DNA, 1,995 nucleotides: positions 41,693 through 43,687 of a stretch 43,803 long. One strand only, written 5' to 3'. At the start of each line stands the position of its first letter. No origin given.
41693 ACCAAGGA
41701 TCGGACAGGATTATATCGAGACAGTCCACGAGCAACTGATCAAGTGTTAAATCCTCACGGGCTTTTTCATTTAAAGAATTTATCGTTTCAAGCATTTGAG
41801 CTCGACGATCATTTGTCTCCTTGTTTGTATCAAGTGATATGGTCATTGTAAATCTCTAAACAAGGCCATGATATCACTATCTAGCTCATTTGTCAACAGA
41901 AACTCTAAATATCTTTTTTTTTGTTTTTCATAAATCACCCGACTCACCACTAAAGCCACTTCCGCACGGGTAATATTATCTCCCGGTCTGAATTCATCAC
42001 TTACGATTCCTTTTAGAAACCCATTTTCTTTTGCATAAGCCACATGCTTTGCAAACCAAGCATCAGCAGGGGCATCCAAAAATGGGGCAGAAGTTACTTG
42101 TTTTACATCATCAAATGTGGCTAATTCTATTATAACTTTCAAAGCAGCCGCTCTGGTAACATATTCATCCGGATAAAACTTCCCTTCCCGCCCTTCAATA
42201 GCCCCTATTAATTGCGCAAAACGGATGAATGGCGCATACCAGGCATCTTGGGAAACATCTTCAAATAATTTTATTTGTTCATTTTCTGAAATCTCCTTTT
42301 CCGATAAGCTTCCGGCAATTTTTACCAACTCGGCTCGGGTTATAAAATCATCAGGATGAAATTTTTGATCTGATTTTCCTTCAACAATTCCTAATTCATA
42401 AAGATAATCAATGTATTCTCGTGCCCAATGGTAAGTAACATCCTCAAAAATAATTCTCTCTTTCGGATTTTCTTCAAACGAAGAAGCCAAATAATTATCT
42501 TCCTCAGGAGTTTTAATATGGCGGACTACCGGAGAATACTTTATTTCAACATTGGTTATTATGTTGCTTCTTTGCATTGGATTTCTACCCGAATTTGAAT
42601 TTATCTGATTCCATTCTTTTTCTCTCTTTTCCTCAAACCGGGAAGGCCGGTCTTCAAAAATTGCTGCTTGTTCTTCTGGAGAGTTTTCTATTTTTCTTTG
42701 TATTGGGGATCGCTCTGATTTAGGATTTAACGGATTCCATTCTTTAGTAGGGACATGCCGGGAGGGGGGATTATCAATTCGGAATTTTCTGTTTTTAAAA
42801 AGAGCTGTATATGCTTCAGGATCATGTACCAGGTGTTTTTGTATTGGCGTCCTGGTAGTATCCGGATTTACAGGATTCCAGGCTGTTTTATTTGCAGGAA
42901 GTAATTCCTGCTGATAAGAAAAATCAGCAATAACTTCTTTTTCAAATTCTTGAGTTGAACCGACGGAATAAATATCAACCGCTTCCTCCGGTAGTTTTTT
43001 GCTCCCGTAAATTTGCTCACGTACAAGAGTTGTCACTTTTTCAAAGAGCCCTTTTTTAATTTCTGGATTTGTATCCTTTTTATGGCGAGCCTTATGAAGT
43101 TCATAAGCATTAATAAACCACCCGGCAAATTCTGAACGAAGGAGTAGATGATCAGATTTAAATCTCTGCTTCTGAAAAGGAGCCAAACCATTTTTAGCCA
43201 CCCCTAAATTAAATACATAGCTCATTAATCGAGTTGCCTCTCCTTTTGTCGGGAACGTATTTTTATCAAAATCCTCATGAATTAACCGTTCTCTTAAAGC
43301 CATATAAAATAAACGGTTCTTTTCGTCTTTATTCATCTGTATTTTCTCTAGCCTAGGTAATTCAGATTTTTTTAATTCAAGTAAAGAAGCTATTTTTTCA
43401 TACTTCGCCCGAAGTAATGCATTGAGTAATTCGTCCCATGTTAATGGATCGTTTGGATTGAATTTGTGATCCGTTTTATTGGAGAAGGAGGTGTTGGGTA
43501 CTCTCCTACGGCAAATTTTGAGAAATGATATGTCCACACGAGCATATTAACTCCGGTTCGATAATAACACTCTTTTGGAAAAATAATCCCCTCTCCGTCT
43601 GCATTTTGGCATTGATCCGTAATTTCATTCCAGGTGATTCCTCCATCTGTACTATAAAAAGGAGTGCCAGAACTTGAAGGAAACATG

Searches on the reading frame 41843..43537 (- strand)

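Call 51: search_protein_families(library=pfam, proteins=[window:41843-43537:-], max_evalue=0.01)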
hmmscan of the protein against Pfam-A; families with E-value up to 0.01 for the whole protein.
window:41843-43537:- (564 aa): 1 family
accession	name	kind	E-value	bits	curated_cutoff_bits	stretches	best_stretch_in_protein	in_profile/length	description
PF00395.25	SLH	-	7.7e-30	103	20.8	3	364-404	2-43/44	S-layer homology domain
